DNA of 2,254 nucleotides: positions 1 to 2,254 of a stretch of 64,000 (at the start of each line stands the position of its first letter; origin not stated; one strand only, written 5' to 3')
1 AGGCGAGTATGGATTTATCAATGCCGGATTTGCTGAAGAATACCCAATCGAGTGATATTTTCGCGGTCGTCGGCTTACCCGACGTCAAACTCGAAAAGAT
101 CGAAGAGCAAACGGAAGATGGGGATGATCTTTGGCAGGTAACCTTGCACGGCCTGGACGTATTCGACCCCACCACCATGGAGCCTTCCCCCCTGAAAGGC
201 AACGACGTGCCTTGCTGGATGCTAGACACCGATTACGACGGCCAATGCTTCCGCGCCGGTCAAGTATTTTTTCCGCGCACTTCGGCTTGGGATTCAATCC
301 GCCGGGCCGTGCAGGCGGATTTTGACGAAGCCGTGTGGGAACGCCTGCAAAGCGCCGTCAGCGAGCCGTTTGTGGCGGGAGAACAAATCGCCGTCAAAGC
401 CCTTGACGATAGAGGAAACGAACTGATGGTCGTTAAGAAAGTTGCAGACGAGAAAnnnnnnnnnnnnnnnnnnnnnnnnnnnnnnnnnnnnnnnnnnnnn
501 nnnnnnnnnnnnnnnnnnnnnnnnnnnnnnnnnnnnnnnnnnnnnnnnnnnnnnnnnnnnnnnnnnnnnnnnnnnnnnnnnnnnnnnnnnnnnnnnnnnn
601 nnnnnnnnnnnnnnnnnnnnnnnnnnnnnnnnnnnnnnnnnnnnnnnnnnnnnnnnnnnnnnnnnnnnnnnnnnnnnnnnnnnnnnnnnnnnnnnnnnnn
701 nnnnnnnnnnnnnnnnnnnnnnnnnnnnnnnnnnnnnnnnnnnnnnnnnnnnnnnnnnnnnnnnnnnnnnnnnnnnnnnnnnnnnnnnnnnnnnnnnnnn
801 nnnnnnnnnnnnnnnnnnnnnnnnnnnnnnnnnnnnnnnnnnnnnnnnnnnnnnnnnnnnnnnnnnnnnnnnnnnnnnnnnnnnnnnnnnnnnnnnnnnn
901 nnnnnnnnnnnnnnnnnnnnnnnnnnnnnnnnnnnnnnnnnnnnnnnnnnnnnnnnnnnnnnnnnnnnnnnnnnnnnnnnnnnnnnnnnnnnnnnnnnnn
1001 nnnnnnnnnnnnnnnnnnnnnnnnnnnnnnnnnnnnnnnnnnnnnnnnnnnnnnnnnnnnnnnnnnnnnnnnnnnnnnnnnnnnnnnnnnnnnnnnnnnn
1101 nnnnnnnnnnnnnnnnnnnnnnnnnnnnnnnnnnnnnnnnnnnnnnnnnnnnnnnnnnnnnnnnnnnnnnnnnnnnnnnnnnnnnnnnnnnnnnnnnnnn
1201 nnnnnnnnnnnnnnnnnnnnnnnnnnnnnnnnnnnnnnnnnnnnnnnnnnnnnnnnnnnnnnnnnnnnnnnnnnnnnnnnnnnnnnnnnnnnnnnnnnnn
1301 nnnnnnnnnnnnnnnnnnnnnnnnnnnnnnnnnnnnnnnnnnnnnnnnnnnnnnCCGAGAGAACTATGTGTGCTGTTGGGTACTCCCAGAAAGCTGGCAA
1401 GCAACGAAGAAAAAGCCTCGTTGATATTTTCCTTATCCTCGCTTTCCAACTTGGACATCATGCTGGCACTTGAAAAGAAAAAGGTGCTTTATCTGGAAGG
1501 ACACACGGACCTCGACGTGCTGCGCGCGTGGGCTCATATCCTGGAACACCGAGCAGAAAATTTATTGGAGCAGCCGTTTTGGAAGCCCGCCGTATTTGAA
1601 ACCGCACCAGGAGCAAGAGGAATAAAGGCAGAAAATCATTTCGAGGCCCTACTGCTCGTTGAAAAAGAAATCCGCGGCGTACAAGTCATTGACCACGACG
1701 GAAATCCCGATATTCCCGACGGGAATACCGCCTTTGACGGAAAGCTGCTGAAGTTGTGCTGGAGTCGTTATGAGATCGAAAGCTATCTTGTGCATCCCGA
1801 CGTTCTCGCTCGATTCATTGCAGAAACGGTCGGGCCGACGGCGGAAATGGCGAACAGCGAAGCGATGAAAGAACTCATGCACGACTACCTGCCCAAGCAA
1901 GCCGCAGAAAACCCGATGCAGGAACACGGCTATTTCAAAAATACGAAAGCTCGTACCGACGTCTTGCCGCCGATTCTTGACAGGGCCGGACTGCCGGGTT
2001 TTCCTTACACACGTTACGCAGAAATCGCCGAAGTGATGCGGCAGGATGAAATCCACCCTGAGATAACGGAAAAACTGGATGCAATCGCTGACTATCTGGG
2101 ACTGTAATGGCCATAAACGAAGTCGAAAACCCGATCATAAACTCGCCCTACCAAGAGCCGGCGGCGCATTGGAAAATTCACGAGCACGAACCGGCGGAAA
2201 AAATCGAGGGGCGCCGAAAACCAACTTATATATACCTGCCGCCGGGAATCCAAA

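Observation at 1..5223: OLD-family ATPase-Toprim nuclease coupled to a type III Res-like SF2 helicase-nuclease, a Gabija-like pair with a non-canonical helicase partner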

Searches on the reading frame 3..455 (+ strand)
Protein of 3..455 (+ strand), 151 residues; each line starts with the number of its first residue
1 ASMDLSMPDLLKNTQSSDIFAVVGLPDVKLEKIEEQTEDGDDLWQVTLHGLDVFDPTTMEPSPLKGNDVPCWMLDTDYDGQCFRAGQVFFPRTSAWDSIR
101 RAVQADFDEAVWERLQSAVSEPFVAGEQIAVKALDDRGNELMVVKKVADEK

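Call 4: search_protein_families(library=pfam, proteins=[window:3-455:+], max_evalue=0.01)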
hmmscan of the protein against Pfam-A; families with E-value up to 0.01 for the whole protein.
window:3-455:+ (151 aa): 0 families

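Call 5: search_protein_families(library=padloc, proteins=[window:3-455:+], max_evalue=0.01)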
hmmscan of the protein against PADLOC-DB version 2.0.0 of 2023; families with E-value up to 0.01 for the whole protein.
window:3-455:+ (151 aa): 1 family
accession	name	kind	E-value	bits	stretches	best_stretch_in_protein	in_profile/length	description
PDLC03632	MTase_III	-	5.6e-14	49.1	1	3-147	824-983/983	Type III methyltransferase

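Call 6: search_protein_families(library=ncbifam, proteins=[window:3-455:+], max_evalue=0.1)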
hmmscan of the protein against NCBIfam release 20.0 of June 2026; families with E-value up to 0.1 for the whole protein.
window:3-455:+ (151 aa): 0 families

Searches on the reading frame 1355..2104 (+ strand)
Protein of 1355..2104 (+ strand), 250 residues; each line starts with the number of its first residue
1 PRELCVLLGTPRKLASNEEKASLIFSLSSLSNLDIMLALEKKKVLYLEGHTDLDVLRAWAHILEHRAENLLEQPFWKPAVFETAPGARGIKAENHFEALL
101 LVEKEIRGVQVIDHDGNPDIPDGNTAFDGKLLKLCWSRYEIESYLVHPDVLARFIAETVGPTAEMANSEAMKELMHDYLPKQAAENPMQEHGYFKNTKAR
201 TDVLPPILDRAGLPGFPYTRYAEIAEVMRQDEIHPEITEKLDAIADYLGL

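Call 6: search_protein_families(library=ncbifam, proteins=[window:1415-2104:+], max_evalue=0.1)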
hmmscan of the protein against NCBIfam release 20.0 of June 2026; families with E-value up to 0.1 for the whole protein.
window:1415-2104:+ (230 aa): 0 families

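Call 7: search_protein_families(library=pfam, proteins=[window:1355-2104:+], max_evalue=10)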
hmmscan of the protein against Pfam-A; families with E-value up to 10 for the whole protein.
window:1355-2104:+ (250 aa): 0 families

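Call 45: predict_structure(alignment_id=A3)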
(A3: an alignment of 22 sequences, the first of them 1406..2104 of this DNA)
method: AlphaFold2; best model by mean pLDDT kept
length: 233 residues; sequences in the alignment: 22
mean_pLDDT: 94.2   pTM: 0.89
mean pLDDT of the five models: 94.2, 91.6, 91.6, 90.0, 89.7
residues with pLDDT >= 90: 203; 70-90: 30; 50-70: 0; < 50: 0
segments of 3 or more residues with pLDDT < 50: none
pLDDT, mean of each block of 10 residues (from residue 1): 82 91 96 96 98 95 81 91 95 94 92 96 97 98 97 97 93 91 96 97 97 97 98 94
secondary structure, 60 per line:
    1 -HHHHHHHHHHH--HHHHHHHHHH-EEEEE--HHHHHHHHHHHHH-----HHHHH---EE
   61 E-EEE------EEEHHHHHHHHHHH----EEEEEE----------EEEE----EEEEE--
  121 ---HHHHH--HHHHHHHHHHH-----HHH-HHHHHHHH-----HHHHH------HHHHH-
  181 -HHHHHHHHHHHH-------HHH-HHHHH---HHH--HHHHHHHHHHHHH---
elements in order: H2-12 H15-24 E26-30 H33-45 H51-55 E59-61 E63-65 E72-74 H75-85 E90-95 E106-109 E114-118 H124-128 H131-141 H151-158 H164-168 H175-179 H182-193 H205-209 H218-230

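Call 47: search_protein_families(library=padloc, proteins=[window:1406-2104:+], max_evalue=1)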
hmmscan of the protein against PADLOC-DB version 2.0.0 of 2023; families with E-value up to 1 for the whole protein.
window:1406-2104:+ (233 aa): 1 family
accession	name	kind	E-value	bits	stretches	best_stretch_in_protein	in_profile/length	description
PDLC02981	AriAB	-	0.038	10.6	1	117-162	510-555/694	-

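Call 50: search_solved_structures(query=A3, max_evalue=10, show_alignments=5)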
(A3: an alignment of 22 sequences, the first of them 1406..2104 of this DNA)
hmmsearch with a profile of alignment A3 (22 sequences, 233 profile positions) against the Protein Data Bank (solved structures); distinct sequences matched with E-value up to 10: 2.
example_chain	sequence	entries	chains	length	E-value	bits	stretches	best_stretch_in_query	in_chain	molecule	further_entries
9d2t_A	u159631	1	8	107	0.24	14.3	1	121-185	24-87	L-threonine dehydratase biosynthetic IlvA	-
2cpm_A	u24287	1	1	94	0.59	13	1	152-212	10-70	Sperm-associated antigen 7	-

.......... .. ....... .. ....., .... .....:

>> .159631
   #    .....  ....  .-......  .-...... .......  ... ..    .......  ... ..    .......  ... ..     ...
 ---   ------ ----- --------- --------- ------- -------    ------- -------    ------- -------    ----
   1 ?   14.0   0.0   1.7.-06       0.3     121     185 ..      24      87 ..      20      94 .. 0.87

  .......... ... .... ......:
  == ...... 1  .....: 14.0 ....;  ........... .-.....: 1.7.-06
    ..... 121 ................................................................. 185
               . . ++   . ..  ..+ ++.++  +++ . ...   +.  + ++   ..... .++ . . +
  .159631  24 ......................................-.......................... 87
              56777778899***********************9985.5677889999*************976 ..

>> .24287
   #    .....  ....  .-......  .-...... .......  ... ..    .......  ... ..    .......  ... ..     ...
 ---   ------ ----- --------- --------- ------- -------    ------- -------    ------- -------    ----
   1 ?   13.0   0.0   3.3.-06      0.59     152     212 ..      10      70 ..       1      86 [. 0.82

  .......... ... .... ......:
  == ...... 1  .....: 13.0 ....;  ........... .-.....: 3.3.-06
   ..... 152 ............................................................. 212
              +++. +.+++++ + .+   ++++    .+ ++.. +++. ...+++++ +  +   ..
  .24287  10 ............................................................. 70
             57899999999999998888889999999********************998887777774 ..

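Call 70: search_protein_representatives(alignment_id=A3)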
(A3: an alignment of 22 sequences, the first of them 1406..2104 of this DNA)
Query: 22 sequences, 233 profile positions. Proteins with E-value up to 0.001 (for the whole library): 729; up to 1e-10: 380; up to 1e-30: 102. The best 150 are listed.
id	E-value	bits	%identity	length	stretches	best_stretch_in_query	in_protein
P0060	9.4e-102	356.0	-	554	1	1-233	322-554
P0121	3.7e-88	311.5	-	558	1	2-232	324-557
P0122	7.8e-86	303.9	-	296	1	2-232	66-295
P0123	4.8e-81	288.2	-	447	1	8-232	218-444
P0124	9.4e-81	287.3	-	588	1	2-232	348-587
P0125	1.7e-79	283.1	-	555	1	1-232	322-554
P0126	1.4e-78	280.2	-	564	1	3-232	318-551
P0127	1.3e-68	247.5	-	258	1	4-232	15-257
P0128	5.4e-68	245.5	-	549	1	2-232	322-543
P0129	1.3e-66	241.1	-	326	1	32-232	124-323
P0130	1.9e-66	240.5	-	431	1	2-232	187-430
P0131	3.0e-65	236.5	-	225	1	12-233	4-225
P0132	1.1e-62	228.2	-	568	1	4-232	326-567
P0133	6.8e-62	225.6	-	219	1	21-232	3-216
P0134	1.6e-60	221.1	-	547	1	2-232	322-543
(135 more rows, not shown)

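Call 84: fold_search(model_id=the predicted structure, library=pdb)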
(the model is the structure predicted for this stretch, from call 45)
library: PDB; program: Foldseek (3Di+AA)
matches with E <= 10: 309; with E <= 0.001: 0
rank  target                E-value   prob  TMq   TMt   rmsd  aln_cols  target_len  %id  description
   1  6nk8_A                5.2e-03  1.00  0.44  0.50   6.5       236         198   14  C-terminal region of the Burkholderia pseudomallei OLD protein (released 2019-08-07)
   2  6njv                  6.1e-03  1.00  0.43  0.47   7.8       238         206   15  C-terminal region of the Xanthomonas campestris pv. campestris OLD protein phased with iodine (released 2019-08-07)
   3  6njx                  1.1e-02  0.99  0.42  0.47   7.9       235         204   16  C-terminal region of the Xanthomonas campestris pv. campestris OLD protein phased with mercury (released 2019-08-07)
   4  6njw                  2.4e-02  0.99  0.42  0.46   7.9       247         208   15  C-terminal region of the Xanthomonas campestris pv. campestris OLD protein phased with platinum (released 2019-08-07)
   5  6nk8_B                2.7e-02  0.98  0.42  0.46   7.1       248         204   14  C-terminal region of the Burkholderia pseudomallei OLD protein (released 2019-08-07)
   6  8ux9_A                4.5e-02  0.66  0.33  0.27  12.3       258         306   10  Asymmetric unit of the PARIS Immune Complex at 3.2 Angstrom Resolution (released 2024-09-18)
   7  8v46_D                4.7e-02  0.51  0.28  0.22  13.1       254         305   12  CryoEM structure of AriA-AriB complex (Form I) (released 2024-06-26)
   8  9lm3_E                1.2e-01  0.25  0.23  0.12  13.5       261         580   13  cryo-EM structure of retron Eco2 (released 2025-09-17)
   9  7yor_A                4.4e-01  0.09  0.22  0.14  16.0       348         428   11  Recj2 and dCMP complex from Methanocaldococcus jannaschii (released 2023-08-02)
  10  6p74                  4.9e-01  0.28  0.28  0.14  19.0       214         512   13  OLD nuclease from Thermus Scotoductus (released 2020-01-29)
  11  2ze7                  4.9e-01  0.09  0.19  0.20  13.2       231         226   14  Crystal Structure of adenosine phosphate-isopentenyltransferase complexed with zinc ion and substrate analog, DMASPP (released 2008-02-05)
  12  9lm3_A                6.3e-01  0.41  0.22  0.10  12.3       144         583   13  cryo-EM structure of retron Eco2 (released 2025-09-17)
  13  2zuc_A                7.4e-01  0.20  0.19  0.16  12.3       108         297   16  Crystal structure of left-handed RadA filament (released 2009-04-07)
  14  6zj2_C                9.5e-01  0.08  0.20  0.23  19.2       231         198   11  Structure of RcsB from Salmonella enterica serovar Typhimurium bound to promoter rprA in the presence of phosphomimeti (released 2021-02-17)
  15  5o8y_A                1.1e+00  0.08  0.22  0.24  24.2       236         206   10  Conformational dynamism for DNA interaction in Salmonella typhimurium RcsB response regulator. (released 2017-11-15)
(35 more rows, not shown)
